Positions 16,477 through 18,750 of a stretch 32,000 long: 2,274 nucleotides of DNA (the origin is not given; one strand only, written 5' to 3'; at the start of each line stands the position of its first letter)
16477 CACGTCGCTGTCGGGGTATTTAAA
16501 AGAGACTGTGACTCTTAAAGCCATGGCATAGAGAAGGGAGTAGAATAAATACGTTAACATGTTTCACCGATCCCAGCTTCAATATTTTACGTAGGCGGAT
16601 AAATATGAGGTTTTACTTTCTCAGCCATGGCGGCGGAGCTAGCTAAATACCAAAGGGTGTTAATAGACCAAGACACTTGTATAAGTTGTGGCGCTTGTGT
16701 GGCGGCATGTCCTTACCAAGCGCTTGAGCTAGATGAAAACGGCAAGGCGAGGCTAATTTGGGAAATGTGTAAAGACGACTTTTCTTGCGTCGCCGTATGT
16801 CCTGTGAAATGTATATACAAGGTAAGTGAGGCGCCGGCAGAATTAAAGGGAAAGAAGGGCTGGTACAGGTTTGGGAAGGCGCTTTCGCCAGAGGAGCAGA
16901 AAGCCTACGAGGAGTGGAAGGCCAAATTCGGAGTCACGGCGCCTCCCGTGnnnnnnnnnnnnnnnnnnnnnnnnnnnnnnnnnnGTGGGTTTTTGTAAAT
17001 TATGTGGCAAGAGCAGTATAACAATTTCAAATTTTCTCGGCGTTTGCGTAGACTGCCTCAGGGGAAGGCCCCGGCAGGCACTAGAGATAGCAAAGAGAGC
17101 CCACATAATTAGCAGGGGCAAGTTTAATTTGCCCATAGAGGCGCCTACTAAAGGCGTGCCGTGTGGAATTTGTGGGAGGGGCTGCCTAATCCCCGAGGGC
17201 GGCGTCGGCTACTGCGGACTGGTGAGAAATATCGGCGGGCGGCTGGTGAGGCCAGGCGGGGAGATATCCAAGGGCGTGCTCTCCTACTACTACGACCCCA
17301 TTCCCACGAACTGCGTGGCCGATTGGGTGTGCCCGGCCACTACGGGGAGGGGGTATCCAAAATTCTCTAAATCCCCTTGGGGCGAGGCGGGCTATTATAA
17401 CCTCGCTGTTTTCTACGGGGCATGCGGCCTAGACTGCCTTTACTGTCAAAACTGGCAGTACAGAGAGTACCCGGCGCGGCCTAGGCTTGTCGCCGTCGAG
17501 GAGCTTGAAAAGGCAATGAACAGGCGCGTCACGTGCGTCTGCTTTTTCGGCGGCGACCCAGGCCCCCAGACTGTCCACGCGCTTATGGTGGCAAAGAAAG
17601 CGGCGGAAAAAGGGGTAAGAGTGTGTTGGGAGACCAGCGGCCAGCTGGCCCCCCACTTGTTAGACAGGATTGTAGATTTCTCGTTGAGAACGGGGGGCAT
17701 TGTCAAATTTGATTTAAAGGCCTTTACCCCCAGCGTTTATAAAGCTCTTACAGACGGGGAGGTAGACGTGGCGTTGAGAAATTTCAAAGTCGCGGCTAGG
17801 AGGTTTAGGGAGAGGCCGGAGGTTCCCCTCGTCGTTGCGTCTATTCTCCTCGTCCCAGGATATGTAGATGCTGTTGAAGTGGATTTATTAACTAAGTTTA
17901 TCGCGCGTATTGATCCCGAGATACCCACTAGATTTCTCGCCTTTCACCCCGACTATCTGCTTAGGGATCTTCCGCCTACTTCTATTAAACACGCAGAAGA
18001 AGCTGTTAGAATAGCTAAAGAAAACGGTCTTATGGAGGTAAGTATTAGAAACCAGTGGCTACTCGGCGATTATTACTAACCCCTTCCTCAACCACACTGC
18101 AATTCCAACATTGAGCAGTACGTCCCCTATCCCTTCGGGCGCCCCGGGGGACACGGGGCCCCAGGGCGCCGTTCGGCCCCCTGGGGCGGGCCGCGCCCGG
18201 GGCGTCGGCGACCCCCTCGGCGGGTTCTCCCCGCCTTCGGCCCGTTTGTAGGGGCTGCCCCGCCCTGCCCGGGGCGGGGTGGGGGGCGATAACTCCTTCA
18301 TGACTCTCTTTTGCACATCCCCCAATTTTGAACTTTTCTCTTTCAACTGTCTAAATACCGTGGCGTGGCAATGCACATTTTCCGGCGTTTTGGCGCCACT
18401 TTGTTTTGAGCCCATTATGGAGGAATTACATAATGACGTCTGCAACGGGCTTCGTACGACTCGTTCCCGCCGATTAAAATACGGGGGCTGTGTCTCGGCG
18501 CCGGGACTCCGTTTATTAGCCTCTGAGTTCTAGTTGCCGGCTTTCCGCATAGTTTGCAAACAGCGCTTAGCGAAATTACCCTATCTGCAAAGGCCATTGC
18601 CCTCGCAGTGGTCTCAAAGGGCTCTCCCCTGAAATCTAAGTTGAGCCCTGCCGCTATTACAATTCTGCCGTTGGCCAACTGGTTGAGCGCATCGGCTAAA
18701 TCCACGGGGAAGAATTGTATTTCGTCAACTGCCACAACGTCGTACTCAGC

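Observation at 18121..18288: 168-nt island of about 83% GC with strand-specific long-range pairing: candidate structured RNA of unknown family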

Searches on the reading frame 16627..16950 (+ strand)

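Call 13: search_protein_families(library=pfam, proteins=[window:16627-16950:+])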
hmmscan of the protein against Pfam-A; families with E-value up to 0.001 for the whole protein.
window:16627-16950:+ (108 aa): 12 families
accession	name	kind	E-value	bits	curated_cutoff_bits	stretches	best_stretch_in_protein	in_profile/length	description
PF13237.11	Fer4_10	-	3.9e-11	43.1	25.5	1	11-59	2-53/53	4Fe-4S dicluster domain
PF14697.11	Fer4_21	-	5.8e-11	42.8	35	1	12-63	2-57/59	4Fe-4S dicluster domain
PF12837.12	Fer4_6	-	1.7e-09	37.6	25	1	11-33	2-24/24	4Fe-4S binding domain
PF00037.32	Fer4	-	2.2e-09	37.2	21.1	1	12-34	2-24/24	4Fe-4S binding domain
PF12838.12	Fer4_7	-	4.5e-09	37.1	27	1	17-62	1-52/52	4Fe-4S dicluster domain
PF12797.12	Fer4_2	-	1.7e-08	34.3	24.5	1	10-30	2-22/22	4Fe-4S binding domain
PF13187.11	Fer4_9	-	4.3e-08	33.5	27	2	18-63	2-52/52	4Fe-4S dicluster domain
PF13484.11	Fer4_16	-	2.6e-07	31.7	30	1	17-42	1-27/66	4Fe-4S double cluster binding domain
PF13459.11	Fer4_15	-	1.6e-06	29.2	22.4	1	11-63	1-64/66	4Fe-4S single cluster domain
PF25160.1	LdpA_Fe-S-bd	-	1.3e-05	25.3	27.6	0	13-34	23-44/49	LdpA Fe-S cluster-binding domain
PF12800.12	Fer4_4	-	2.6e-05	24.6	24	1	16-31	2-17/17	4Fe-4S binding domain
PF13183.11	Fer4_8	-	0.0003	21.7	27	0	16-61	3-67/68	4Fe-4S dicluster domain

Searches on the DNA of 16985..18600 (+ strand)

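Call 5: search_rna_families(source=window, start=17900, end=18600, threshold=evalue, max_evalue=10, show_alignments=5)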
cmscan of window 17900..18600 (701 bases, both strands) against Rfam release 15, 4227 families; matches with E-value up to 10: 4.
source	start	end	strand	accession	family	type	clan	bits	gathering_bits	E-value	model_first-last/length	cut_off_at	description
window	18228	18311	+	RF04219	HCV_J750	Cis-reg;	-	17.5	90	1.2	1-113/113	no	J750 non-coding RNA (containing SLSL761 and SL783)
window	18069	18215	+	RF02487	GlsR24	Gene; snRNA; snoRNA; HACA-box;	-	13.6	100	1.1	1-147/147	no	Small nucleolar RNA GlsR24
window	18002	18099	+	RF00191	SNORA57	Gene; snRNA; snoRNA; HACA-box;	-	12.9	40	2.3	1-149/149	no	Small nucleolar RNA SNORA57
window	18220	18244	-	RF02975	DUF3800-XI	Gene; sRNA;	-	12.5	37.8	4.6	1-48/48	no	DUF3800-XI RNA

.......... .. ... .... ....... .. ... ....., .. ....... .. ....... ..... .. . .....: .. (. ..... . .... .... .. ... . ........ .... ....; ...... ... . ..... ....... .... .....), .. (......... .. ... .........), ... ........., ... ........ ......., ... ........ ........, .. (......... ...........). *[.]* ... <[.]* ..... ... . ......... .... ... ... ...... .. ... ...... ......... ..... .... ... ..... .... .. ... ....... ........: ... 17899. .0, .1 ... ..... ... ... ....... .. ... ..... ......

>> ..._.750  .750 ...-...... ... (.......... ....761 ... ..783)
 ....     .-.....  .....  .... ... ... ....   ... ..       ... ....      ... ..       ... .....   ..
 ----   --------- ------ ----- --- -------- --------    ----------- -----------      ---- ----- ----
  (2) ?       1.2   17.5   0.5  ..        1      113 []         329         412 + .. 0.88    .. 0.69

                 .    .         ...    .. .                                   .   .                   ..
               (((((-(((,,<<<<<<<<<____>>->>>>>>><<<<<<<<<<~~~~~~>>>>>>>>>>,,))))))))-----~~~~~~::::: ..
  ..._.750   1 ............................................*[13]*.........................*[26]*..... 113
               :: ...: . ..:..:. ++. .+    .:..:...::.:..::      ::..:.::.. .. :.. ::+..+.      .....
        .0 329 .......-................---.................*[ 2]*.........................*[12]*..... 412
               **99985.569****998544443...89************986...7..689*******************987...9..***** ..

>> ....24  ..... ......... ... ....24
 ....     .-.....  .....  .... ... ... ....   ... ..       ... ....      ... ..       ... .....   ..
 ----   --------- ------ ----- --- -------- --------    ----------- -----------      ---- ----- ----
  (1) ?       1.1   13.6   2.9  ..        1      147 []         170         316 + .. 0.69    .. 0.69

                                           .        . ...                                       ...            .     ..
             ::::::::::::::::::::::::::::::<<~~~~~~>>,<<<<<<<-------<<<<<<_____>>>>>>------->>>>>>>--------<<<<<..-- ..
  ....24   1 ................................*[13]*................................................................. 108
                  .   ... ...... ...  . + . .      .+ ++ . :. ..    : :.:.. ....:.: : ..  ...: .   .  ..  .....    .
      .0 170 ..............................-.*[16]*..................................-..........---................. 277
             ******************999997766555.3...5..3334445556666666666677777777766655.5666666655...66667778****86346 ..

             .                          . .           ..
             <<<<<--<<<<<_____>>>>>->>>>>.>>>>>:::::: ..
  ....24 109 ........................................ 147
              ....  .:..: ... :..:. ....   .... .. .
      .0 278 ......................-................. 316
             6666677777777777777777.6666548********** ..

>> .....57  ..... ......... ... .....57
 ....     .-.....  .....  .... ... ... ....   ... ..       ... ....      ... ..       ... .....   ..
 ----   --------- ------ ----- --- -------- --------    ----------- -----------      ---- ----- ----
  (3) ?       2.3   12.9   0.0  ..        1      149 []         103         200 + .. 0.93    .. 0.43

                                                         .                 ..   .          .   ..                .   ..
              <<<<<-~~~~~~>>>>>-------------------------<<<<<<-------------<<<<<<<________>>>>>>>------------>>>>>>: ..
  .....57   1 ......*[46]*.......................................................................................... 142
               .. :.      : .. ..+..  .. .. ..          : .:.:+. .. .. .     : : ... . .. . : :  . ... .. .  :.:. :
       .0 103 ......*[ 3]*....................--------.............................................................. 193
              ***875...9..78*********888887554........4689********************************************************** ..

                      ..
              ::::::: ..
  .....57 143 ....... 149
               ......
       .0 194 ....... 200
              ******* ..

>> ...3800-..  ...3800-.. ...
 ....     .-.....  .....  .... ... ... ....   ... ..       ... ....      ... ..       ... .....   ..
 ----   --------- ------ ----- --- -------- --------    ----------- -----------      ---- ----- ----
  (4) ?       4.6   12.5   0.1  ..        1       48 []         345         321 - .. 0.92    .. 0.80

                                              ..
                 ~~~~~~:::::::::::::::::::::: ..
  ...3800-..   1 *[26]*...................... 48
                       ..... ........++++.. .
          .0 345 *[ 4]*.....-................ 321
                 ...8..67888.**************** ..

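Call 32: search_dna_similar(query=window:18080-18414:+, collection=phages, mode=distant, max_evalue=1)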
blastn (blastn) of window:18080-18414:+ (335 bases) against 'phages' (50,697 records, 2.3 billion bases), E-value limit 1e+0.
No match.

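Call 33: search_dna_similar(query=window:18080-18414:+, collection=plasmids, mode=distant, max_evalue=1)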
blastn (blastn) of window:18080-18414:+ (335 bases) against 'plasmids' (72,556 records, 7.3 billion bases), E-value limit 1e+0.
Records with a match: 1; places in all: 1; records where one place covers at least 80% of the query: 0.
Best place of each record, by identity: 60-80% 1.
By first word of the organism name: Streptomyces 1.
By predicted mobility (MOB-suite, as given by PLSDB): non-mobilizable 1.
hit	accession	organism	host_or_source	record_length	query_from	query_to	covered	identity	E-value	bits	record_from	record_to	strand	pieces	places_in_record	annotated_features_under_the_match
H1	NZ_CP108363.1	Streptomyces sp. NBC_01343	-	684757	104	164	18%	76.6%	9e-2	45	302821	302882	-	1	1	type I polyketide synthase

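Call 73: search_rna_families(source=L102, start=6600, end=8750, threshold=evalue, max_evalue=5)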
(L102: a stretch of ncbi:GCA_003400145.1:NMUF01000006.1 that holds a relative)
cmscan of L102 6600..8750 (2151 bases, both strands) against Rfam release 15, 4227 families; matches with E-value up to 5: 4.
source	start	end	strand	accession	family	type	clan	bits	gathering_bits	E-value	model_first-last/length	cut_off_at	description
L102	6848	6926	-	RF03906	mir-3199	Gene; miRNA;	-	23.6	100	0.42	1-87/87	no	mir-3199 microRNA precursor family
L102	6837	6937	-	RF04168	MIR839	Gene; miRNA;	-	20.5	200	0.37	71-193/267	no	MIR839 microRNA precursor family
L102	7709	7762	-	RF03004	Lacto-phage-1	Gene; sRNA;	-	17.4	50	3.6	1-81/81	no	Lacto-phage-1 RNA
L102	8513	8560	+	RF00058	HgcF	Gene; snRNA; snoRNA; HACA-box;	-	15.4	70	1.1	103-151/168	no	HgcF RNA (Pab35)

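Call 89: search_rna_families(source=L092, start=1300, end=2100, threshold=evalue, max_evalue=5)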
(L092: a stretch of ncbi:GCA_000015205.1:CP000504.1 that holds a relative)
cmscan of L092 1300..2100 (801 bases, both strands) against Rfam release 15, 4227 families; matches with E-value up to 5: 4.
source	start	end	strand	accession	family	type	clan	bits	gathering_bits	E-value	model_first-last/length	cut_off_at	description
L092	1781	1893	-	RF02500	Atu_C6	Gene; sRNA;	-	19.8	60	2.4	1-113/113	no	EcpR1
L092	1486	1547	-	RF00891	mir-671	Gene; miRNA;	-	19.2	65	2.2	1-84/84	no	mir-671 microRNA precursor family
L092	1531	1627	+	RF03329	mir-4743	Gene; miRNA;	-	19.1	72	0.43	1-101/101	no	mir-4743 microRNA precursor family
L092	1529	1569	+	RF00502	TCV_Pr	Cis-reg;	-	16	40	4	1-34/34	no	Turnip crinkle virus (TCV) core promoter hairpin (Pr)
